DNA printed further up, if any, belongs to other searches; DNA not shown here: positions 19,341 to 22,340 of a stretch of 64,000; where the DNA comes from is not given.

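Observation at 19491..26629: Self-contained cohesin-dockerin display pair: a giant beta-helix enzyme with a dockerin, next to a sortase-anchored cohesin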

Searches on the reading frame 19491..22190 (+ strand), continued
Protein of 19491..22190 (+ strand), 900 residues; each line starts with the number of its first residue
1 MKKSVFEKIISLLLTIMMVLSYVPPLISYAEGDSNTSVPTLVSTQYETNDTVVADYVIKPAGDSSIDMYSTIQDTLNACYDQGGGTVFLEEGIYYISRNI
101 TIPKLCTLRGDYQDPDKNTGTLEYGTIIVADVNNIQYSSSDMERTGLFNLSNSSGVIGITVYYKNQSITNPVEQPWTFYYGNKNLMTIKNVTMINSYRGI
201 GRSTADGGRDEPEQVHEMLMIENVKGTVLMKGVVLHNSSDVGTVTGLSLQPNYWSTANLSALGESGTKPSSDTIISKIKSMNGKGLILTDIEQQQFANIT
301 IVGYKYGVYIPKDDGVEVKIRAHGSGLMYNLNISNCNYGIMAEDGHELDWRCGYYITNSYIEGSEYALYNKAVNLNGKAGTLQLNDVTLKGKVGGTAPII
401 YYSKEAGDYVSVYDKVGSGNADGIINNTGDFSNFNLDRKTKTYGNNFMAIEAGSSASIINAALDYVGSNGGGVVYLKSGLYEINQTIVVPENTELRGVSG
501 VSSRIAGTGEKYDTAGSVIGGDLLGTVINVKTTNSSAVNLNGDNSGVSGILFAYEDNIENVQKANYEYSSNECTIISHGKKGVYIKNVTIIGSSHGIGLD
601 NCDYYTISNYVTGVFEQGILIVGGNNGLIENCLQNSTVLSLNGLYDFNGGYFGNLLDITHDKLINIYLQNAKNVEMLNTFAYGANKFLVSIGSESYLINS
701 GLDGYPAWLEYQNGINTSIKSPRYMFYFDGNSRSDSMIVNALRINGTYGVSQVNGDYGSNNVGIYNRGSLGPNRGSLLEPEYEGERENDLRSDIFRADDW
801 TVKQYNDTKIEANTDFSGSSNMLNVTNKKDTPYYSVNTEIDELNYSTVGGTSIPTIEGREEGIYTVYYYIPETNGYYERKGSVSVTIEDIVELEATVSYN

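Call 33: find_encoding_contigs(protein=P0015, flank=6000, max_places=2)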
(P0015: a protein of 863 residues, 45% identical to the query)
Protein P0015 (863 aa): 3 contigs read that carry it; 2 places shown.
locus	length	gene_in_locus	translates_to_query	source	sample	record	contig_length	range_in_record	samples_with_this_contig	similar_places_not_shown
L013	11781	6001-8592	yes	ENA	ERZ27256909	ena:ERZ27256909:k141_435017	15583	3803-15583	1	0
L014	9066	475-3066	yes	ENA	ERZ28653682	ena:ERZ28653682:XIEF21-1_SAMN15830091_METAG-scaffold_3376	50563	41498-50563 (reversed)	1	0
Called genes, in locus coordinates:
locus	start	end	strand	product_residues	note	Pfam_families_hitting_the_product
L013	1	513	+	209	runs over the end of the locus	-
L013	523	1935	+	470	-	-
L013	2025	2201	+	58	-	PF00584:SecE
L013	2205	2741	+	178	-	PF02357:NusG, PF00467:KOW (weak)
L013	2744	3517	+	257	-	-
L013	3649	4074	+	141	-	PF03946:Ribosomal_L11_N, PF00298:Ribosomal_L11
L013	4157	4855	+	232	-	PF00687:Ribosomal_L1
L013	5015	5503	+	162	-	PF00466:Ribosomal_L10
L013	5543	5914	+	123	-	PF16320:Ribosomal_L12_N, PF00542:Ribosomal_L12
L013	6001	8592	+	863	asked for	PF12708:Pect-lyase_RHGA_epim (faint), PF00404:Dockerin_1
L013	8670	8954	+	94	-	-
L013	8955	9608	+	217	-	PF02698:DUF218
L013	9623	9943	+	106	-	-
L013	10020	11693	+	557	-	PF16403:Bact_surface_Ig-like, PF17957:Big_7 (faint), PF09992:NAGPA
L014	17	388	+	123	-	PF16320:Ribosomal_L12_N, PF00542:Ribosomal_L12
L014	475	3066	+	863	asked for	PF12708:Pect-lyase_RHGA_epim (faint), PF00404:Dockerin_1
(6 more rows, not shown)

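Call 39: predict_structure(alignment_id=A2)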
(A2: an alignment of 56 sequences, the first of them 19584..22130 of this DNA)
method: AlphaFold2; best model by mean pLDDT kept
length: 849 residues; sequences in the alignment: 56
mean_pLDDT: 85.9   pTM: 0.89
mean pLDDT of the five models: 85.9, 85.2, 84.9, 84.8, 83.8
residues with pLDDT >= 90: 565; 70-90: 142; 50-70: 53; < 50: 89
segments of 3 or more residues with pLDDT < 50: 1-4, 742-753, 770-797, 799-809, 816-829, 833-849
pLDDT, mean of each block of 10 residues (from residue 1): 67 94 98 96 98 97 98 98 90 97 96 97 98 97 97 95 98 77 84 98 93 98 97 93 98 95 96 98 64 93 99 88 96 98 87 97 96 93 94 92 84 94 97 97 98 96 97 91 82 97 86 97 95 88 97 97 97 96 97 95 91 91 89 97 96 94 95 66 61 86 93 76 69 86 43 68 69 34 35 43 40 47 44 43 34
secondary structure, 60 per line:
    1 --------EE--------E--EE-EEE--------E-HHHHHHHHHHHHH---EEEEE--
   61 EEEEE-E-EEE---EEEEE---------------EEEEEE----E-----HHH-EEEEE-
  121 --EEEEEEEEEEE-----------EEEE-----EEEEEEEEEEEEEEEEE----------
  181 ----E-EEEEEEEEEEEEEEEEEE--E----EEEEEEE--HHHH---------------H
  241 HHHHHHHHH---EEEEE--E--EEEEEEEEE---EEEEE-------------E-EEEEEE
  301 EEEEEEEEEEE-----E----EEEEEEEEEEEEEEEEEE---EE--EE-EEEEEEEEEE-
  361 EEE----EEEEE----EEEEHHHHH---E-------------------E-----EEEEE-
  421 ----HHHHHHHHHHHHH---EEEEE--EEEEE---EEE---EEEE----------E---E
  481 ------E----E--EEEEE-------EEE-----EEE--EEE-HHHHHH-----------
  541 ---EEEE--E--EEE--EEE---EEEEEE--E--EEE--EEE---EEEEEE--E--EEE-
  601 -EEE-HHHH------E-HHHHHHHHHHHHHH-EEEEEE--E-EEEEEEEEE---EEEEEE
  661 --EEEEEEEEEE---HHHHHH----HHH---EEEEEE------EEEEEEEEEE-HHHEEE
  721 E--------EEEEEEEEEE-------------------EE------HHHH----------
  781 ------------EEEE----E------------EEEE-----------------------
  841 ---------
elements in order (helices of 4 or more, strands of 3 or more residues): E25-27 H38-50 E54-58 E61-65 E69-71 E75-79 E95-100 E115-119 E123-133 E145-148 E154-170 E187-204 E212-218 H221-224 H240-249 E253-257 E263-271 E275-279 E295-311 E322-339 E350-359 E361-363 E368-372 E377-380 H381-385 E415-419 H425-437 E441-445 E448-452 E456-458 E462-465 E495-499 E507-509 E515-517 E520-522 H524-529 E544-547 E553-555 E558-560 E564-569 E575-577 E580-582 E586-591 E597-599 E602-604 H606-609 H618-631 E633-638 E643-651 E655-660 E663-672 H676-681 E692-697 E704-713 E718-721 E730-739 H767-770 E793-796 E814-817

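Call 41: fold_search(model_id=the predicted structure, library=pdb)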
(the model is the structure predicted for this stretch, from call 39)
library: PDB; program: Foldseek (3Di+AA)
matches with E <= 10: 417; with E <= 0.001: 56
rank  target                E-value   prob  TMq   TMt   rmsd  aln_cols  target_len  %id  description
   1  8bwk_C                4.7e-08  1.00  0.17  0.19  22.2       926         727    8  Metagenomic derived PL6 alginate lyase (released 2023-12-20)
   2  8bwk_A                6.4e-08  1.00  0.14  0.16  23.1       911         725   10  Metagenomic derived PL6 alginate lyase (released 2023-12-20)
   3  5m5z_A                2.0e-07  1.00  0.33  0.36  12.2       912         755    9  Chaetomium thermophilum beta-1-3-glucanase (released 2017-05-17)
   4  8bwk_B                2.7e-07  1.00  0.17  0.19  22.4       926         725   10  Metagenomic derived PL6 alginate lyase (released 2023-12-20)
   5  7o7t                  4.4e-07  1.00  0.16  0.19  22.6       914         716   10  Structure of the PL6 family alginate lyase Patl3640 from Pseudoalteromonas atlantica T6c in complex with 4-deoxy-L-eryth (released 2021-07-28)
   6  3eqn_A                8.9e-07  1.00  0.33  0.36  13.3       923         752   10  Crystal structure of beta-1,3-glucanase from Phanerochaete chrysosporium (Lam55A) (released 2009-02-03)
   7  7dmk_D                1.2e-06  0.99  0.15  0.17  22.1       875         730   10  PL6 alginate lyase BcAlyPL6 (released 2021-10-06)
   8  3gq7                  4.2e-06  1.00  0.17  0.22  27.6       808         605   11  Crystal Structure of the Bacteriophage Phi29 Gene Product 12 N-terminal Fragment (released 2009-05-26)
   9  4pex_B                4.6e-06  1.00  0.35  0.51  12.8       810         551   10  Structure of the E502A variant of sacteLam55A from Streptomyces sp. SirexAA-E in complex with glucose (released 2015-03-18)
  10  4oj5_B                4.8e-06  1.00  0.24  0.26  27.5       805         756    9  Crystal Structure of a Putative Tailspike Protein (TSP1, orf210) from Escherichia coli O157:H7 Bacteriohage CBA120 (released 2014-03-26)
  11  8jhh_B                5.3e-06  1.00  0.33  0.38  12.8       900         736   11  Glycoside hydrolase family 55 endo-beta-1,3-glucanase from Microdochium nivale (released 2024-04-03)
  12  4pey_A                6.1e-06  1.00  0.33  0.48  13.1       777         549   10  Structure of the E502A variant of sacteLam55A from Streptomyces sp. SirexAA-E in complex with laminaritriose (released 2015-03-18)
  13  8bwk_D                1.4e-05  0.92  0.15  0.17  22.2       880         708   10  Metagenomic derived PL6 alginate lyase (released 2023-12-20)
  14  4ojp_C                1.5e-05  1.00  0.24  0.26  27.4       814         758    9  Crystal Structure of Putative Tailspike Protein (TSP1, orf210) from Escherichia coli O157:H7 Bacteriohage CBA120 in Co (released 2014-03-26)
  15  4pew_B                1.5e-05  1.00  0.31  0.45  13.8       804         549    9  Structure of sacteLam55A from Streptomyces sp. SirexAA-E (released 2015-03-18)
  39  4mr0_B                3.4e-04  0.99  0.16  0.29  21.1       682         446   11  Crystal structure of PfbA, a surface adhesin of Streptococcus pneumoniae (released 2014-02-05)
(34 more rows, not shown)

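Call 43: search_solved_structures(query=A3, max_evalue=0.01, show_alignments=3)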
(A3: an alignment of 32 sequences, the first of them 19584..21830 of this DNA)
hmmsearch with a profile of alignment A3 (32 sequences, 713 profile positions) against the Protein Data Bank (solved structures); distinct sequences matched with E-value up to 0.01: 11.
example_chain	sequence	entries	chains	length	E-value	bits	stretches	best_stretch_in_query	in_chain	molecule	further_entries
5m5z_A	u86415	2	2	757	1.4e-10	42.9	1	277-453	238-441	Beta-1,3-glucanase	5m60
7c7d_A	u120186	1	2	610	6.6e-10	40.7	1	53-109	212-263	alpha-1,3-glucanase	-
8xfq_A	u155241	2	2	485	1.3e-08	36.4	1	49-97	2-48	mannuronan 5-epimerase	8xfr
8ja4_A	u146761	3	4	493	1.3e-08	36.4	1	49-97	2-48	mannuronan 5-epimerase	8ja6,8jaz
2pyg_A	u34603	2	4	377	3e-08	35.2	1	49-97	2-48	Poly(beta-D-mannuronate) C5 epimerase 4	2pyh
5lw3_A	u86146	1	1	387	4.9e-08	34.5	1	49-97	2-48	Poly(beta-D-mannuronate) C5 epimerase 6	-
5olp_A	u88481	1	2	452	1.8e-06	29.4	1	49-94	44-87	Pectate lyase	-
7chu_A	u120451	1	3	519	1.9e-05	25.9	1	55-456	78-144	Putative pectin lyase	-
8jhh_A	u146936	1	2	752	0.00054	21.1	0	405-454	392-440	MnLam55A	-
3jur_A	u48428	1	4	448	0.0032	18.6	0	52-105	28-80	Exo-poly-alpha-D-galacturonosidase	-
4mxn_A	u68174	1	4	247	0.0033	18.6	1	52-108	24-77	Uncharacterized protein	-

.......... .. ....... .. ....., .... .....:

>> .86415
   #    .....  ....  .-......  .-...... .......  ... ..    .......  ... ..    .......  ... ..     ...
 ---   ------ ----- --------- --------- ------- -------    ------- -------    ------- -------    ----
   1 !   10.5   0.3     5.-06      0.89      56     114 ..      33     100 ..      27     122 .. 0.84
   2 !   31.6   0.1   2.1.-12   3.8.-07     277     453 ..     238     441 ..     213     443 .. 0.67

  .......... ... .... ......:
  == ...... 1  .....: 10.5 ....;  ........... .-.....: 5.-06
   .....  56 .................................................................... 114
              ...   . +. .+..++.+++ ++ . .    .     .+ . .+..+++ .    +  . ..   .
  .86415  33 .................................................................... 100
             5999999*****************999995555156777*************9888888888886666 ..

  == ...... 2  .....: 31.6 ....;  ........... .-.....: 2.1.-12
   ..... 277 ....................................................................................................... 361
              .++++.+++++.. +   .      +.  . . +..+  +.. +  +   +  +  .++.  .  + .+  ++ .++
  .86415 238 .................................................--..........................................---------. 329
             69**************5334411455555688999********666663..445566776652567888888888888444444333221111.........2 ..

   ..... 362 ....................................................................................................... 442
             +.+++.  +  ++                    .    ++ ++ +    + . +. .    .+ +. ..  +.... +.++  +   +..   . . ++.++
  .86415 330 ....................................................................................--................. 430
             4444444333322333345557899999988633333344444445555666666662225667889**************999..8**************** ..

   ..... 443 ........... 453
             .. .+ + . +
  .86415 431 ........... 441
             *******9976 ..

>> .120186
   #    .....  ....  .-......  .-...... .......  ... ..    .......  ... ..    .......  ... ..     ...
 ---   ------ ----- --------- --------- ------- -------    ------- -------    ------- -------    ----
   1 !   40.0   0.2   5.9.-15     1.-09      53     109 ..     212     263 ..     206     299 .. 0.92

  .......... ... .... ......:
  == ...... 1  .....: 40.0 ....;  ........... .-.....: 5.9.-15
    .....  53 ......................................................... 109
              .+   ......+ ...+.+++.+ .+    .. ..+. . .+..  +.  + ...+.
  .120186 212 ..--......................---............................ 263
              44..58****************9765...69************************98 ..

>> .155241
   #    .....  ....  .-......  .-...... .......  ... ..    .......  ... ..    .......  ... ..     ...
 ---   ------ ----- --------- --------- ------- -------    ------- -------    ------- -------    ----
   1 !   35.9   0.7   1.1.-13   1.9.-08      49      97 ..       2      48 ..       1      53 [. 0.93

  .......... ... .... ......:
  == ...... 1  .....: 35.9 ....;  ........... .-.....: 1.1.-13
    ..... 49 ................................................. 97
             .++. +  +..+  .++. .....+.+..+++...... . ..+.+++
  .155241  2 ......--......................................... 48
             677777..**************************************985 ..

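Call 48: fold_search(model_id=the predicted structure, library=viral)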
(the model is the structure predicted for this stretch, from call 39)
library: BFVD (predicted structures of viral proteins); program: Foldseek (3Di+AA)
matches with E <= 10: 715; with E <= 0.001: 125
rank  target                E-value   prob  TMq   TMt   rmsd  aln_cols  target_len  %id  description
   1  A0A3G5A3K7            1.9e-12  1.00  0.24  0.19  25.2       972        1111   12  Right handed beta helix domain-containing protein [Harvfovirus sp.]
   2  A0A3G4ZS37            3.9e-11  1.00  0.25  0.28  27.6       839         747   12  Right handed beta helix domain-containing protein [Edafosvirus sp.]
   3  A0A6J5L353            7.1e-10  1.00  0.29  0.37   8.0       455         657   14  Pectate lyase superfamily protein [uncultured Caudovirales phage]
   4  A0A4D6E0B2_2          9.7e-10  1.00  0.22  0.18  32.1       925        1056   12  (no name in the UniProt tables at hand)
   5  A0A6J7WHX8            1.3e-09  1.00  0.27  0.32  19.5       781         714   11  Pectate lyase superfamily protein [uncultured Caudovirales phage]
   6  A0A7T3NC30            8.6e-09  1.00  0.27  0.32  19.4       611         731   10  Putative tail fiber protein [Serratia phage vB_SmaM_Yaphecito]
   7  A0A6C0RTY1            2.6e-08  1.00  0.24  0.18  31.6       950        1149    9  (no name in the UniProt tables at hand)
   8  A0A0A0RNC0            4.1e-08  1.00  0.17  0.18  22.0       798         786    8  Tail spike protein [Bacillus phage Moonbeam]
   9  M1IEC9                8.0e-08  1.00  0.22  0.33  21.0       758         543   11  Putative tailspike, beta-helical glycoside [Bacillus phage Finn]
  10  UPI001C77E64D         1.1e-07  1.00  0.21  0.32  22.1       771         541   10  (no name look-up for this kind of identifier)
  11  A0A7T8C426            5.2e-07  1.00  0.19  0.27  26.3       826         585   10  (no name in the UniProt tables at hand)
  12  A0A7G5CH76            5.7e-07  1.00  0.18  0.21  22.7       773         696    9  (no name in the UniProt tables at hand)
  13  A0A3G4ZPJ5            6.5e-07  1.00  0.16  0.19  26.6       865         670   10  Right handed beta helix domain-containing protein [Barrevirus sp.]
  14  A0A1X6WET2            1.2e-06  1.00  0.26  0.17  20.2       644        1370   11  (no name in the UniProt tables at hand)
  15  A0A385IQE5            1.7e-06  1.00  0.21  0.30  24.1       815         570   10  Tail spike protein [Escherichia phage LL11]
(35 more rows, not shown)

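Call 84: search_protein_families(library=pfam, proteins=[L012:10385-13500:+], max_evalue=0.01)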
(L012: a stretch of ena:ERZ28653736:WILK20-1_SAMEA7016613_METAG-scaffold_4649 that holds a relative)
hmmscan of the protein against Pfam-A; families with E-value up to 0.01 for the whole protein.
L012:10385-13500:+ (1038 aa): 0 families
